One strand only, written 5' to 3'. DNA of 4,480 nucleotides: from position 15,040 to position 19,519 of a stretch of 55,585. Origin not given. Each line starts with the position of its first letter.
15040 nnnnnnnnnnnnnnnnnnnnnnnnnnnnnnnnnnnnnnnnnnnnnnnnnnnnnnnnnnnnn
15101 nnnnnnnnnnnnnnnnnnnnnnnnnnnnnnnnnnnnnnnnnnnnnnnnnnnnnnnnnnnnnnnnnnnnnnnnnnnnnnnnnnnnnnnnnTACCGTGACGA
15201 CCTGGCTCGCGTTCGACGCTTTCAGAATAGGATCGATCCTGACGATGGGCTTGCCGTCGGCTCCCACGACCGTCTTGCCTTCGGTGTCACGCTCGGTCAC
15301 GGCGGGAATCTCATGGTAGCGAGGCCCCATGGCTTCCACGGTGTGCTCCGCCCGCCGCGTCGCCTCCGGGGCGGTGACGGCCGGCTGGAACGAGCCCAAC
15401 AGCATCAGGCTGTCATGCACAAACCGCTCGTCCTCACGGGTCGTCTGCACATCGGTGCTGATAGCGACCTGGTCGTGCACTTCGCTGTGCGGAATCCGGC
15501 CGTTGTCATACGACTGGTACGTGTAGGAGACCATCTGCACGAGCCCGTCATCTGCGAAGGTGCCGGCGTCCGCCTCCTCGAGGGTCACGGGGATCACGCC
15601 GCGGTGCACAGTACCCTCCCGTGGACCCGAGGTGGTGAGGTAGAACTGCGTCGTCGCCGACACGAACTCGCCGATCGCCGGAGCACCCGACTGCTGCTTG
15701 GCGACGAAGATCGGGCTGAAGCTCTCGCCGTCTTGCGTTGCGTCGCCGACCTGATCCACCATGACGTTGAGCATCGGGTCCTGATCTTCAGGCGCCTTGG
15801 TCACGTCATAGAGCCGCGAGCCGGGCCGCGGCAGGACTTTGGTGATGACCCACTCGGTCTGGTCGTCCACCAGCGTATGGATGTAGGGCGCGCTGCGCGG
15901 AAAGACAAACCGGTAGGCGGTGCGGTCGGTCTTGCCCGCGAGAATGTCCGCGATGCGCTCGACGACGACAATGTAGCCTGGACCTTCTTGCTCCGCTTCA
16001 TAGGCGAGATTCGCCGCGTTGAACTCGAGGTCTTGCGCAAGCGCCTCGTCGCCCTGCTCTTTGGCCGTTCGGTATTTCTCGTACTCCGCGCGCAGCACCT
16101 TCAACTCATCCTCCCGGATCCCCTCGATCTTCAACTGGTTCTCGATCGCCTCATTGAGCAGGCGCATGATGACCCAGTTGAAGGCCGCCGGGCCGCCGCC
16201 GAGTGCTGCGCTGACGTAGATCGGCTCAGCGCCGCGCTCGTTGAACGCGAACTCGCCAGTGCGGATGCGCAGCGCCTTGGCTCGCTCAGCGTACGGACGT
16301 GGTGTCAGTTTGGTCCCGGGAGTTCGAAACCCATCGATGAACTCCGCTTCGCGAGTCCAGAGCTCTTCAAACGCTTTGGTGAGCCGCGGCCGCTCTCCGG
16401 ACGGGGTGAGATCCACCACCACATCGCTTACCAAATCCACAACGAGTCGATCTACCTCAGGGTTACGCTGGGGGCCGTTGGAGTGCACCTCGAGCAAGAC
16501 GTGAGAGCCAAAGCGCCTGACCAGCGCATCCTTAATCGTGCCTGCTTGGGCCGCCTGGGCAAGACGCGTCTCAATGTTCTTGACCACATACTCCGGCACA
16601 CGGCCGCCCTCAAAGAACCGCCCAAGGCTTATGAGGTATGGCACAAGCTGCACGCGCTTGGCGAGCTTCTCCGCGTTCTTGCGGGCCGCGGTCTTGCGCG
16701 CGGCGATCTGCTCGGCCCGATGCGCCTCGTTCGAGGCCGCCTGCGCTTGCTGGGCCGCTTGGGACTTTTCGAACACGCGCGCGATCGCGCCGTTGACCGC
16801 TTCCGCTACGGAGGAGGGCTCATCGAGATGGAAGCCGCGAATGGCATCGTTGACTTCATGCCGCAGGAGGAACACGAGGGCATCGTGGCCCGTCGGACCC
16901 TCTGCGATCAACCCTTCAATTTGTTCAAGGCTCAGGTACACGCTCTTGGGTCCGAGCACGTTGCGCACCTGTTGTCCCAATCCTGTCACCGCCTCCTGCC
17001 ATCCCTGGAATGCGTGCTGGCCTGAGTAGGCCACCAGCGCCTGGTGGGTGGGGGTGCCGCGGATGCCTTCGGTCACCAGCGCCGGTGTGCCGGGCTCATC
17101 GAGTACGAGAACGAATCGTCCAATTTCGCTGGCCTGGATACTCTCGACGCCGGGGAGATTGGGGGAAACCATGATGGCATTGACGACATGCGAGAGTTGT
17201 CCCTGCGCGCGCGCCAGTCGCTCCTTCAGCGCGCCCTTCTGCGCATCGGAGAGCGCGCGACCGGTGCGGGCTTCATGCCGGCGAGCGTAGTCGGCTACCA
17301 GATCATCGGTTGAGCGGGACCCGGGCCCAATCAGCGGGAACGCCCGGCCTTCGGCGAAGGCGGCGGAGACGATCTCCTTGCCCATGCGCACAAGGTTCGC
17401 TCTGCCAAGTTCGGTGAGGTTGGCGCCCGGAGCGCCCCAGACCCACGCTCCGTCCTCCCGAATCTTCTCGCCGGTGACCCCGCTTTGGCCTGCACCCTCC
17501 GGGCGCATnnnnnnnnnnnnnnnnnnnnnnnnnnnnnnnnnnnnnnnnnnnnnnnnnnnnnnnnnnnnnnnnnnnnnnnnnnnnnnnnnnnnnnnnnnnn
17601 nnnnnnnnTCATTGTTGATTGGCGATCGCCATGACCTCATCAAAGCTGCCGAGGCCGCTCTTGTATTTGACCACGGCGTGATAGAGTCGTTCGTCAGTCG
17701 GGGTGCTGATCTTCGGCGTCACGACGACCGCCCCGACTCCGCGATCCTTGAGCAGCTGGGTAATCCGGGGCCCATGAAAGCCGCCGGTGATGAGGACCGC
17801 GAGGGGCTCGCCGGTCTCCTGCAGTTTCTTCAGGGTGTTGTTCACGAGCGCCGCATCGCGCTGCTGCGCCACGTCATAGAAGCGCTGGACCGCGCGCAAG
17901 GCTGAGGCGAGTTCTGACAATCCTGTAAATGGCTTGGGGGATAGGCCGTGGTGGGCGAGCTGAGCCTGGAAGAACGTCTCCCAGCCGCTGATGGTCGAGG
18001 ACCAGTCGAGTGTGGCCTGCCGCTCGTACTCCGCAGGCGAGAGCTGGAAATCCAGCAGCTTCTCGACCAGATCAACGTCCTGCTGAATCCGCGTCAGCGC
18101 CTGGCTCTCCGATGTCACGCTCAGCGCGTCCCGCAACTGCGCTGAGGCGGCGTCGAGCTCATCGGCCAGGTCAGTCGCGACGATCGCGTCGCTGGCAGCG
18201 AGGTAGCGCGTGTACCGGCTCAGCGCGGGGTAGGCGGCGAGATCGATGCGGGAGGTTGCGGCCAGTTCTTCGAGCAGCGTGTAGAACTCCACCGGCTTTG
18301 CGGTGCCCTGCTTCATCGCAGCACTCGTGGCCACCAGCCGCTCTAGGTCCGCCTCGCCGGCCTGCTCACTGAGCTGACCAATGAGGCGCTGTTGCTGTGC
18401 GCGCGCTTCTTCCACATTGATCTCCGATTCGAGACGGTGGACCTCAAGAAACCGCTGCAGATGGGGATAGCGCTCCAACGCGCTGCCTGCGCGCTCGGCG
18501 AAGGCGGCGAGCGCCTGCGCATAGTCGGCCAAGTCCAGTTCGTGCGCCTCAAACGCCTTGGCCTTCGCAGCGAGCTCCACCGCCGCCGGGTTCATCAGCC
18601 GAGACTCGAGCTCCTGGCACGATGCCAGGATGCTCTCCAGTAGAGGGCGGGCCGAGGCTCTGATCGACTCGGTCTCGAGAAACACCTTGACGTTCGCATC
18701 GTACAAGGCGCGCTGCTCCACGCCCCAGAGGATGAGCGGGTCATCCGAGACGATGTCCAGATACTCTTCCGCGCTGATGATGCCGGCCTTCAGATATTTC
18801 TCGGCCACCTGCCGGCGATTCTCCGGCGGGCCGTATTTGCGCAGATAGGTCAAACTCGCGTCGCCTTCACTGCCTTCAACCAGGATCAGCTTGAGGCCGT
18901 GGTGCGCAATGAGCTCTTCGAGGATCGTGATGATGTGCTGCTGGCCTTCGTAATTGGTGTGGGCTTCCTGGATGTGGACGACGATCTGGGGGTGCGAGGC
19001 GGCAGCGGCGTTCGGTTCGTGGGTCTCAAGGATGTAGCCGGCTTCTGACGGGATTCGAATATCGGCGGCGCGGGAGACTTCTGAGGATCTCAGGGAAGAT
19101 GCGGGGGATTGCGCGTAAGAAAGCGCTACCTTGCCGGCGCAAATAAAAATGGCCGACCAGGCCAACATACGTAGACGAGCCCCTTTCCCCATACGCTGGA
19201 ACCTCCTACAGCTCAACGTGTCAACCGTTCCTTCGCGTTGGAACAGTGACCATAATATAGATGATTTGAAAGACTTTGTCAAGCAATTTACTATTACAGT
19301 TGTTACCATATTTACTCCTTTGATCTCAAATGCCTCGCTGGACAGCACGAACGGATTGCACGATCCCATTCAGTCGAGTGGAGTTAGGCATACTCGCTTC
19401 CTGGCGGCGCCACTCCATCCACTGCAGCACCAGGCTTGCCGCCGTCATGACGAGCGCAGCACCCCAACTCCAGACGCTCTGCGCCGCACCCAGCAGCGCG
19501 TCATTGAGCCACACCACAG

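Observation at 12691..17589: FBP aldolase/phosphatase fold with apparently intact catalytic motifs buried in a 1632-aa signal-peptide protein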

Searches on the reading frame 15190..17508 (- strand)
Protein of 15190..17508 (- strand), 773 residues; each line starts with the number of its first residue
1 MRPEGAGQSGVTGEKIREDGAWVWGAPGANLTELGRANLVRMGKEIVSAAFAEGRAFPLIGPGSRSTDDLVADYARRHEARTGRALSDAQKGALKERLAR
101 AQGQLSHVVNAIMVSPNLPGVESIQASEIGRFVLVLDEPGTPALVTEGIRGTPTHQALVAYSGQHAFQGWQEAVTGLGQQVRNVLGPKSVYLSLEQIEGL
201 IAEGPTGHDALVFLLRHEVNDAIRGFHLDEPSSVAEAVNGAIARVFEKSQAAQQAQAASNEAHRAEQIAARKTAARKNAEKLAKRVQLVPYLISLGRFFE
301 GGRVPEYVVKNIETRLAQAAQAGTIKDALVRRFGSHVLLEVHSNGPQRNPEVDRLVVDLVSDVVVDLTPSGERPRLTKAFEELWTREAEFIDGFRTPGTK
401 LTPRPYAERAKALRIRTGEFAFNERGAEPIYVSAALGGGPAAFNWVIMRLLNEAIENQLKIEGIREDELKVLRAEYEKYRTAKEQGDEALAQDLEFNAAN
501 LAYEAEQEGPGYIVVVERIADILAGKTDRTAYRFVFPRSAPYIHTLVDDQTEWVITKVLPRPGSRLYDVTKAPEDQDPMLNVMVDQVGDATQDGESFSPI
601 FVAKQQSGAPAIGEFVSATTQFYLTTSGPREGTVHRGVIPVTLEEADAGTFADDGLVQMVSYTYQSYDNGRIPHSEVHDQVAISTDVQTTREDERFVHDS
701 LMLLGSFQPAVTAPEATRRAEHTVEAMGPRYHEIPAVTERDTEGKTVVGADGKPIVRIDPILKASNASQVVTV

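Call 59: find_homologous_proteins(query=A4, max_evalue=0.00001)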
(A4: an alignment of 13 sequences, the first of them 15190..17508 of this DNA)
Query A4 (13 sequences) (773 aa, profile of the alignment): 1 proteins with E <= 0.00001 among 8000 candidates.
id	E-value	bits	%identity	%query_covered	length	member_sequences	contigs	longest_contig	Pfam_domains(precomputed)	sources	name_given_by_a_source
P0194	1.5e-38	151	43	47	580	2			-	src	-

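Call 71: predict_structure(alignment_id=A4)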
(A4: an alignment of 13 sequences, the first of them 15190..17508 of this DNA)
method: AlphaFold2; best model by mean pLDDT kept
length: 773 residues; sequences in the alignment: 13
mean_pLDDT: 74.6   pTM: 0.59
mean pLDDT of the five models: 74.6, 74.6, 74.5, 73.2, 73.1
residues with pLDDT >= 90: 119; 70-90: 409; 50-70: 180; < 50: 65
segments of 3 or more residues with pLDDT < 50: 1-18, 119-124, 368-372, 385-402, 765-773
pLDDT, mean of each block of 10 residues (from residue 1): 28 39 63 74 83 87 82 92 87 91 86 61 52 83 71 71 66 55 62 88 85 81 69 77 80 79 81 76 83 82 84 92 91 91 82 88 63 50 47 36 64 81 75 91 92 67 58 62 60 55 64 89 81 85 87 91 74 79 77 69 81 87 84 84 83 75 86 84 86 86 76 82 70 57 78 69 46 32
secondary structure, 60 per line:
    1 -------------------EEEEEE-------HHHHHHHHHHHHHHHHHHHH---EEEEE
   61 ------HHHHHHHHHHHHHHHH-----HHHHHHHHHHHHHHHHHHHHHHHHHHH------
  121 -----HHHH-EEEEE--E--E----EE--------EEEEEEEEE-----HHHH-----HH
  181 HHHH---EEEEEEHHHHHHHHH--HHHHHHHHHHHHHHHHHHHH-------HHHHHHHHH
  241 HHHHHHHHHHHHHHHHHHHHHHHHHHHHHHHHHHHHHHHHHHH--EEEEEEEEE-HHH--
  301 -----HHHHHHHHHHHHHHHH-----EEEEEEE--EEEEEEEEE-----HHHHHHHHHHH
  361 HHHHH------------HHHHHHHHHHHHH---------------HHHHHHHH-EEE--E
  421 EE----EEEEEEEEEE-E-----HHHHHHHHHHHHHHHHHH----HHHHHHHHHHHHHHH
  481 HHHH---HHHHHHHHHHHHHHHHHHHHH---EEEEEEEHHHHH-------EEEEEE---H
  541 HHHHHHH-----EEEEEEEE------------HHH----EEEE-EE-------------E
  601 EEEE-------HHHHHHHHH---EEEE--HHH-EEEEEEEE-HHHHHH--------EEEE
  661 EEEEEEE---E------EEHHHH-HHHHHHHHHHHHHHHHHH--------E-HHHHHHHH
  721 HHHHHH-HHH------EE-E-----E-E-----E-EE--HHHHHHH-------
elements in order (helices of 4 or more, strands of 3 or more residues): E20-25 H33-52 E56-60 H67-82 H88-114 H126-129 E131-135 E156-164 H170-173 H179-184 E188-193 H194-202 H205-224 H232-283 E286-294 H306-321 E327-333 E336-344 H350-365 H378-390 H406-413 E415-417 E420-422 E427-436 H444-461 H466-484 H488-508 E512-518 H519-523 E531-536 H540-547 E553-560 E580-583 E600-604 H612-620 E624-627 E634-641 H643-648 E657-667 H680-683 H685-702 H713-726 H760-766

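Call 73: fold_search(model_id=the predicted structure, library=pdb)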
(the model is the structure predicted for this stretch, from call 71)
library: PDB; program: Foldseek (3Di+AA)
matches with E <= 10: 874; with E <= 0.001: 7
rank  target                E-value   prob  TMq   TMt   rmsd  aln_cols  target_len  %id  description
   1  3t2g                  2.3e-18  1.00  0.34  0.66  10.0       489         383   15  Fructose-1,6-bisphosphate aldolase/phosphatase from Thermoproteus neutrophilus, Y229F variant with DHAP (released 2011-10-26)
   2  3t2c                  2.3e-17  1.00  0.36  0.68   8.6       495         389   16  Fructose-1,6-bisphosphate aldolase/phosphatase from Thermoproteus neutrophilus, DHAP-bound form (released 2011-10-26)
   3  3t2e                  2.8e-17  1.00  0.35  0.67   8.6       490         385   16  Fructose-1,6-bisphosphate aldolase/phosphatase from Thermoproteus neutrophilus, F6P-bound form (released 2011-10-26)
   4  3t2d                  3.0e-17  1.00  0.35  0.66   7.9       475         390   15  Fructose-1,6-bisphosphate aldolase/phosphatase from Thermoproteus neutrophilus, FBP-bound form (released 2011-10-26)
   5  3t2b                  5.3e-17  1.00  0.34  0.66   9.2       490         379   15  Fructose-1,6-bisphosphate aldolase/phosphatase from Thermoproteus neutrophilus, ligand free (released 2011-10-26)
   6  1umg                  1.9e-16  1.00  0.35  0.72   7.8       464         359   15  Crystal structure of fructose-1,6-bisphosphatase (released 2004-07-13)
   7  3r1m                  2.3e-16  1.00  0.36  0.74   7.3       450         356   15  Structure of bifunctional fructose 1,6-bisphosphate aldolase/phosphatase (aldolase form) (released 2011-10-12)
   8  3hdi_A                9.0e-03  0.72  0.10  0.17  18.8       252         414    8  Crystal structure of Bacillus halodurans metallo peptidase (released 2009-12-08)
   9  6q9e_a4               1.3e-02  0.77  0.10  0.16  17.7       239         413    9  Complex III2 focused refinement from Ovine respiratory supercomplex I+III2 (released 2019-08-21)
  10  6q9e_a3               1.4e-02  0.77  0.10  0.16  15.8       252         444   10  Complex III2 focused refinement from Ovine respiratory supercomplex I+III2 (released 2019-08-21)
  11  8q1b_B                1.4e-02  0.69  0.09  0.16  17.8       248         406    7  III2-IV1 respiratory supercomplex from S. pombe (released 2023-11-15)
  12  1qcr_A                1.5e-02  0.80  0.11  0.18  16.0       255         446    9  CRYSTAL STRUCTURE OF BOVINE MITOCHONDRIAL CYTOCHROME BC1 COMPLEX, ALPHA CARBON ATOMS ONLY (released 1998-10-14)
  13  1ppj_A                2.4e-02  0.57  0.10  0.16  16.8       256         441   11  Bovine cytochrome bc1 complex with stigmatellin and antimycin (released 2004-07-20)
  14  9h8t_L                2.5e-02  0.66  0.10  0.17  16.8       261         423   10  Cryo-EM structure of the atovaquone-inhibited Complex III from the Chlorocebus sabaeus respirasome (released 2025-07-02)
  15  7jrg_N                2.8e-02  0.63  0.10  0.15  18.4       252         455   11  Plant Mitochondrial complex III2 from Vigna radiata (released 2021-01-20)
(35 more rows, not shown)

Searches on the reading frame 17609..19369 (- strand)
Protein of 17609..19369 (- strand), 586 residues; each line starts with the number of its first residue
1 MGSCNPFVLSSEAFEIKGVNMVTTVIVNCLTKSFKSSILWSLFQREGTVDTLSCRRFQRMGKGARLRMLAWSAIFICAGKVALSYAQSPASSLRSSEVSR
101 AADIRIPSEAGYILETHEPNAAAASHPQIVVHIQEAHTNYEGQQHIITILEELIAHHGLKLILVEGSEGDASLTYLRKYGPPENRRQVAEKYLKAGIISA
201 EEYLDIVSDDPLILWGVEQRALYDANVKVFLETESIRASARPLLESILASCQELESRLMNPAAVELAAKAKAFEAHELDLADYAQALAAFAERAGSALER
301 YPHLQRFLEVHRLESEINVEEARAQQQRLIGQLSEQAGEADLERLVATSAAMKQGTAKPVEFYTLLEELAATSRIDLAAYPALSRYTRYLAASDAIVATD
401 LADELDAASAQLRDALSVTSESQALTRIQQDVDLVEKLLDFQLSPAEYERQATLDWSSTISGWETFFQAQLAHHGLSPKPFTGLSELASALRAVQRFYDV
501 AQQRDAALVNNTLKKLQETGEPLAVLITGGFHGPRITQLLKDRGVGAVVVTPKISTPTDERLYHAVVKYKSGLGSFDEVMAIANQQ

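Call 3: search_protein_families(library=pfam, proteins=[window:17609-19369:-], max_evalue=0.01)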
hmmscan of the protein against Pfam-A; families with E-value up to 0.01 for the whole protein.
window:17609-19369:- (586 aa): 1 family
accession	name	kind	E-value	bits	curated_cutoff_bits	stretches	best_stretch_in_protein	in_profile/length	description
PF04187.18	Cofac_haem_bdg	-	0.0069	16.8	27.7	1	317-532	43-202/213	Haem-binding uptake, Tiki superfamily, ChaN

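Call 4: search_protein_families(library=ncbifam, proteins=[window:17609-19369:-], max_evalue=0.01)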
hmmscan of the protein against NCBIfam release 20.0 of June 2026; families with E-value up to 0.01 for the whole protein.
window:17609-19369:- (586 aa): 0 families

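Call 70: search_solved_structures(query=window:17609-19369:-, max_evalue=1)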
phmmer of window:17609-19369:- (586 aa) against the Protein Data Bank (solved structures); distinct sequences matched with E-value up to 1: 1.
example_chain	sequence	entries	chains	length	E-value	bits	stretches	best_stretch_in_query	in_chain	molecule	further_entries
4dad_A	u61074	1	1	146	0.52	12.2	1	317-425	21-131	Putative pilus assembly-related protein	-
